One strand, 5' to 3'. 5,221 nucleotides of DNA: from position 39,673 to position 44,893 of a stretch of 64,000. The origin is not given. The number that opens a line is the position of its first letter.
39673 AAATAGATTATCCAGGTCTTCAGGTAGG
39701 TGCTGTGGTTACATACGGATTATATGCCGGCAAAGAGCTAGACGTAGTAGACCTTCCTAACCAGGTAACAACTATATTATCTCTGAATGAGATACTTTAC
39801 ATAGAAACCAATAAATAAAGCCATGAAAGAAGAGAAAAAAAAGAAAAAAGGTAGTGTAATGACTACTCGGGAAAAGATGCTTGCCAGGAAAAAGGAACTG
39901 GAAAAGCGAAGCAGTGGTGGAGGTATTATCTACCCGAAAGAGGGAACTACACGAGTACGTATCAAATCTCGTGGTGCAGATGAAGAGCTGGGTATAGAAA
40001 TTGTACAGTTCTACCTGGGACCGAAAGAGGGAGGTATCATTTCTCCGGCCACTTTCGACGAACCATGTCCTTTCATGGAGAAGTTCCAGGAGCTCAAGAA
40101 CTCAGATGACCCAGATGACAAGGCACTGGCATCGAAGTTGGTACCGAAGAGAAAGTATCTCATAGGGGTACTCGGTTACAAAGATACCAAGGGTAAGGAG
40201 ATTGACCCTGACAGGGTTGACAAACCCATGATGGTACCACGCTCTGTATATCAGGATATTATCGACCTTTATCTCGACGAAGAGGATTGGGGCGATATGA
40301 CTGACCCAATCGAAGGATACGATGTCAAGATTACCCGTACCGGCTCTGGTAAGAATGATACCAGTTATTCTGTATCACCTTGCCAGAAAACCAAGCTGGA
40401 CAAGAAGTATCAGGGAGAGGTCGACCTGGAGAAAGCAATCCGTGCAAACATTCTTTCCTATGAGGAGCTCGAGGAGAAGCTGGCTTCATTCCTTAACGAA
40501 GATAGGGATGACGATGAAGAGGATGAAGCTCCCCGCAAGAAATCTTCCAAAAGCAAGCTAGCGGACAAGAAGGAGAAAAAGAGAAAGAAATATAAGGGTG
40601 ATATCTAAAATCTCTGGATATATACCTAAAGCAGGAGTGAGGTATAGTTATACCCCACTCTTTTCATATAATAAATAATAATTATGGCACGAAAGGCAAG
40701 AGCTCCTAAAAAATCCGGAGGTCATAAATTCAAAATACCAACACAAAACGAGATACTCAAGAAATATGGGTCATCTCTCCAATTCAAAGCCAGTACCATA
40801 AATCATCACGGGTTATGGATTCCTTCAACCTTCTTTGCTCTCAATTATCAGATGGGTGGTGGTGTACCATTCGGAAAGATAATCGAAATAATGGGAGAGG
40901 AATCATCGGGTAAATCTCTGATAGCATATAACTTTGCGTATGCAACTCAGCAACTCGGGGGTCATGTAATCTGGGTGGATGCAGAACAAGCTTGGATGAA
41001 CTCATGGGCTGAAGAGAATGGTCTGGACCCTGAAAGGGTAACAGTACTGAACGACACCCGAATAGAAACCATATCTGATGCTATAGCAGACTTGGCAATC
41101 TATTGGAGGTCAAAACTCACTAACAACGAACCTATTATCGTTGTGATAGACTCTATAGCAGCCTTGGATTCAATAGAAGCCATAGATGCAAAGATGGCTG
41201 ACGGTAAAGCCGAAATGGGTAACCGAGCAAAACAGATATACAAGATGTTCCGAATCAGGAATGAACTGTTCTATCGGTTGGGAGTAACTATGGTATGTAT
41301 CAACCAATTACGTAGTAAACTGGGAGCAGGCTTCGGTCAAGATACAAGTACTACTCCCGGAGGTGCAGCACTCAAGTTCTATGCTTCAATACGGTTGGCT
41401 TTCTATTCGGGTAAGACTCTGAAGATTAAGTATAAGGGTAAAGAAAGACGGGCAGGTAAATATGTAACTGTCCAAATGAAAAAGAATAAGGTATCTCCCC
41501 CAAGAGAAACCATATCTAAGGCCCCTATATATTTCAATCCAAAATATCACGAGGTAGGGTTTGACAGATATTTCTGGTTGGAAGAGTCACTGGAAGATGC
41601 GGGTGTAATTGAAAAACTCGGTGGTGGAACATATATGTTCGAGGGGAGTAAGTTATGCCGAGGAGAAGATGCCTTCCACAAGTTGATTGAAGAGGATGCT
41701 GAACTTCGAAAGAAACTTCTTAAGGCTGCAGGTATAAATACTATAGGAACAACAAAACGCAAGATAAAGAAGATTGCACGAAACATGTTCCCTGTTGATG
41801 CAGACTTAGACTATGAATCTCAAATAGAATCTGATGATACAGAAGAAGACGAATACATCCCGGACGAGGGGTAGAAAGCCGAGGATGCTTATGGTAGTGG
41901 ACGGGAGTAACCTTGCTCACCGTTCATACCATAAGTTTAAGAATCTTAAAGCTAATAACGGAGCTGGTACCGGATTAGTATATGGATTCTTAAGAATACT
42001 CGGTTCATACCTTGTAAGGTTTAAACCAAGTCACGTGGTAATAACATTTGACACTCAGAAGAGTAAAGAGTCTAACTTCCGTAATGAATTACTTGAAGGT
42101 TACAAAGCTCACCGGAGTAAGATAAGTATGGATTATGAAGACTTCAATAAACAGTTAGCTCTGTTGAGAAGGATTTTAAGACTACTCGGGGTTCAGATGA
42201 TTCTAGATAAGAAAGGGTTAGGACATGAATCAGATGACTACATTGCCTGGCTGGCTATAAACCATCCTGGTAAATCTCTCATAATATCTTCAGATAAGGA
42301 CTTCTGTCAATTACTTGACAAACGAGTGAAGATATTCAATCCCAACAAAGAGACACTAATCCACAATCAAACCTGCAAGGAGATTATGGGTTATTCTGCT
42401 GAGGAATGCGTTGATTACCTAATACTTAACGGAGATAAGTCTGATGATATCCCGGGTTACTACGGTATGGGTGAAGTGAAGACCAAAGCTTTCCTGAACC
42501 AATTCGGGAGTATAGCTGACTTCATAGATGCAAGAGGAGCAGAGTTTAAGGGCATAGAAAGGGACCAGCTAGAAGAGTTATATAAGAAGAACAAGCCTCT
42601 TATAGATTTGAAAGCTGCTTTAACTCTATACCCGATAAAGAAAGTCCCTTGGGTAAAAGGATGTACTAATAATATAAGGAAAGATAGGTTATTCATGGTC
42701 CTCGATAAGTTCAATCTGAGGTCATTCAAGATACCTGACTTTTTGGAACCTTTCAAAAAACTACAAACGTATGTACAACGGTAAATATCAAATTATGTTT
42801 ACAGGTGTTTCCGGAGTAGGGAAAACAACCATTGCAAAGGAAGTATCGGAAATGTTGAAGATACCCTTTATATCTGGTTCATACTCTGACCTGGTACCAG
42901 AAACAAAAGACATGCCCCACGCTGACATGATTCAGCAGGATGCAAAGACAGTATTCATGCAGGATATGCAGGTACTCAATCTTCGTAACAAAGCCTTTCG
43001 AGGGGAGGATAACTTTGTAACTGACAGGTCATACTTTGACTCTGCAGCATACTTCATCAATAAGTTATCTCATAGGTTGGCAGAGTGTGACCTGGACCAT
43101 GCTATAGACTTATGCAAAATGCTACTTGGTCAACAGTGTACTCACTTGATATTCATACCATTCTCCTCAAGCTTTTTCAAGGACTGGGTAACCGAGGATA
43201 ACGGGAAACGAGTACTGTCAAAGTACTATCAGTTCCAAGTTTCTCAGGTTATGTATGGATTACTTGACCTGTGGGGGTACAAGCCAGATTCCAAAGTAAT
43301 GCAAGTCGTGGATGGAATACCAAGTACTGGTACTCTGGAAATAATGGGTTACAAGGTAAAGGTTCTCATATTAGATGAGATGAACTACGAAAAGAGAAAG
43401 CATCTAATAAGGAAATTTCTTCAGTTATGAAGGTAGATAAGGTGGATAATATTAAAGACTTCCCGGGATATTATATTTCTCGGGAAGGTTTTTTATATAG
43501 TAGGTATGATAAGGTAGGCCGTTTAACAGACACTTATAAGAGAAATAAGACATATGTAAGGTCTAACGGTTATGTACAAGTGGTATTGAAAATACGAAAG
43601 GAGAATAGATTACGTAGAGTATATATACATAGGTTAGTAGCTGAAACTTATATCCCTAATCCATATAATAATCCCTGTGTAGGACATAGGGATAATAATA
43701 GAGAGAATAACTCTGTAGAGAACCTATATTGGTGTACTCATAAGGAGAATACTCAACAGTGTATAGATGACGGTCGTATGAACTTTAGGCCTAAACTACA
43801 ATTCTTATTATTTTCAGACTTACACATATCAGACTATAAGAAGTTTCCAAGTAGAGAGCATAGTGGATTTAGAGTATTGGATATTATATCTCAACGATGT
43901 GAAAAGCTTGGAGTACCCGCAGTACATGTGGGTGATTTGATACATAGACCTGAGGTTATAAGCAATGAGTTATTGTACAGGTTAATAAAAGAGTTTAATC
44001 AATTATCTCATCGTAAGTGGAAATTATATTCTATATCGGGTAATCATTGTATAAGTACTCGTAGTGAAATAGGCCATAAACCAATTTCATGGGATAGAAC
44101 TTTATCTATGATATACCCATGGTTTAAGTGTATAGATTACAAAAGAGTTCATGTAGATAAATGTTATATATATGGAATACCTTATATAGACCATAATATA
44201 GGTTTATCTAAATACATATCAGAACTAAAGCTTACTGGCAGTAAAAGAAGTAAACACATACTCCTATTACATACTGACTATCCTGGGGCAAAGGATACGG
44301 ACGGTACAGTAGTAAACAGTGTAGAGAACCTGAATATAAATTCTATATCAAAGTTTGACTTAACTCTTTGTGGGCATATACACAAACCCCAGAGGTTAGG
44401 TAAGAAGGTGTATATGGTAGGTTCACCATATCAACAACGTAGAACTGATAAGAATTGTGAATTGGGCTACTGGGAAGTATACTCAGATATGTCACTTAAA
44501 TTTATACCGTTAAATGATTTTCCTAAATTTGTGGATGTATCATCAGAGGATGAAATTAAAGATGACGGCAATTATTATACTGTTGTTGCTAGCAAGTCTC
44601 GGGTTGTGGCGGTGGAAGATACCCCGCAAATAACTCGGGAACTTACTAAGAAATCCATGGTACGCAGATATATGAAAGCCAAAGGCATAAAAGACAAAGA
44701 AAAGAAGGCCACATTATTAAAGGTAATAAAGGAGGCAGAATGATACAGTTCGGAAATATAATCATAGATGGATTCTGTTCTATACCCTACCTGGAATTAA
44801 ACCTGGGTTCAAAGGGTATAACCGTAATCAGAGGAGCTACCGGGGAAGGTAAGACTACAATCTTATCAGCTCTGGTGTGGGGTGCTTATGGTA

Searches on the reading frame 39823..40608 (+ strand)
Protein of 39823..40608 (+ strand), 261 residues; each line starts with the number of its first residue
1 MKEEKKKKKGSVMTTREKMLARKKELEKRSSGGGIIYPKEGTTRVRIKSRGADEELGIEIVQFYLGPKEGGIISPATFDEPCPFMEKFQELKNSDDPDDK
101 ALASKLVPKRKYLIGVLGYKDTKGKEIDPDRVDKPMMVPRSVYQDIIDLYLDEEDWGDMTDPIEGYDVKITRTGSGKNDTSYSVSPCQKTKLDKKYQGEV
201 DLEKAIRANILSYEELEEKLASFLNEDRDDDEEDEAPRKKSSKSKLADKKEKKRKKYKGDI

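Call 8: search_protein_families(library=phrogs, proteins=[window:39823-40608:+], max_evalue=0.001)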
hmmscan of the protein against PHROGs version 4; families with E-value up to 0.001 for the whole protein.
window:39823-40608:+ (261 aa): 3 families
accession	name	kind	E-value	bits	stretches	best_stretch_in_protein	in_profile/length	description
phrog_1192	-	DNA, RNA and nucleotide metabolism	4.7e-21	76.6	1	21-253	16-261/326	single strand DNA binding protein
phrog_224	-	DNA, RNA and nucleotide metabolism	3.3e-06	28.2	0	153-253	165-274/318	single strand DNA binding protein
phrog_9721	-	DNA, RNA and nucleotide metabolism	3.6e-06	28.1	1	107-247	110-238/246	single strand DNA binding protein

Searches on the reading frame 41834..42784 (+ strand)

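Call 9: search_protein_families(library=phrogs, proteins=[window:41834-42784:+], max_evalue=0.001)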
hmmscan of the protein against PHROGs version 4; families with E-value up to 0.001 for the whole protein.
window:41834-42784:+ (316 aa): 1 family
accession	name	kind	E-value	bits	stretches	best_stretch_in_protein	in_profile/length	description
phrog_107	-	DNA, RNA and nucleotide metabolism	4.4e-30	106.3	1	13-312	115-415/542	exonuclease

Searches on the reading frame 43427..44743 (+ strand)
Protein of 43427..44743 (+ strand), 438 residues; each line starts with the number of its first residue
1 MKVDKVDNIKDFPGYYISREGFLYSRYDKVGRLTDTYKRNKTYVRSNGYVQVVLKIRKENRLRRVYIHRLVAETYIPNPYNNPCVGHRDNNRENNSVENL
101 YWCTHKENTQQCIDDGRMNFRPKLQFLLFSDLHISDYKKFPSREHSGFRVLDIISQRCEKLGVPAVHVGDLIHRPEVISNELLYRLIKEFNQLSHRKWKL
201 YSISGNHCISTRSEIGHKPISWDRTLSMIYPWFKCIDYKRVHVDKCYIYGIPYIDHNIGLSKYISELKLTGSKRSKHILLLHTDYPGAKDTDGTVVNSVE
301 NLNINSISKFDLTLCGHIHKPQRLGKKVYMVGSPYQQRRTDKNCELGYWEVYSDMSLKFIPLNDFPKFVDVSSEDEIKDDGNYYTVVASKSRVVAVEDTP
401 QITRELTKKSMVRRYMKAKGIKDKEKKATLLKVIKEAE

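Call 9: search_protein_families(library=phrogs, proteins=[window:43427-44743:+], max_evalue=0.001)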
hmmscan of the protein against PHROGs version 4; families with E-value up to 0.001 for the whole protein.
window:43427-44743:+ (438 aa): 12 families
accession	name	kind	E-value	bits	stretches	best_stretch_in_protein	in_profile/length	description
phrog_100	-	DNA, RNA and nucleotide metabolism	1.5e-30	107.4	1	125-397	30-303/989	SbcD-like subunit of palindrome specific endonuclease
phrog_59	-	DNA, RNA and nucleotide metabolism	2.6e-30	107.1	1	8-219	142-321/423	HNH endonuclease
phrog_959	-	DNA, RNA and nucleotide metabolism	8.3e-23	81.7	1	5-114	7-108/138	HNH endonuclease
phrog_1492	-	DNA, RNA and nucleotide metabolism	4.6e-14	53.4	1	43-123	91-170/414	HNH endonuclease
phrog_99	-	DNA, RNA and nucleotide metabolism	9.8e-09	36.3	1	26-110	119-203/383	HNH endonuclease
phrog_37683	-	unknown function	2e-08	34.7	1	47-110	145-206/279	-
phrog_15471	-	DNA, RNA and nucleotide metabolism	6.6e-07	30.3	1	47-111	16-79/183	HNH endonuclease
phrog_7545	-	DNA, RNA and nucleotide metabolism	4.5e-06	27.9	1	38-107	57-128/160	HNH endonuclease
phrog_17657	-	DNA, RNA and nucleotide metabolism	5.5e-06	27.3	1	15-104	72-166/168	HNH endonuclease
phrog_1649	-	other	1.1e-05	25.3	1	120-207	32-103/308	metallo-phosphoesterase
phrog_21964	-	DNA, RNA and nucleotide metabolism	0.00023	21.9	1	26-107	128-207/244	HNH endonuclease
phrog_10730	-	DNA, RNA and nucleotide metabolism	0.00023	21.9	1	35-109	62-138/234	HNH endonuclease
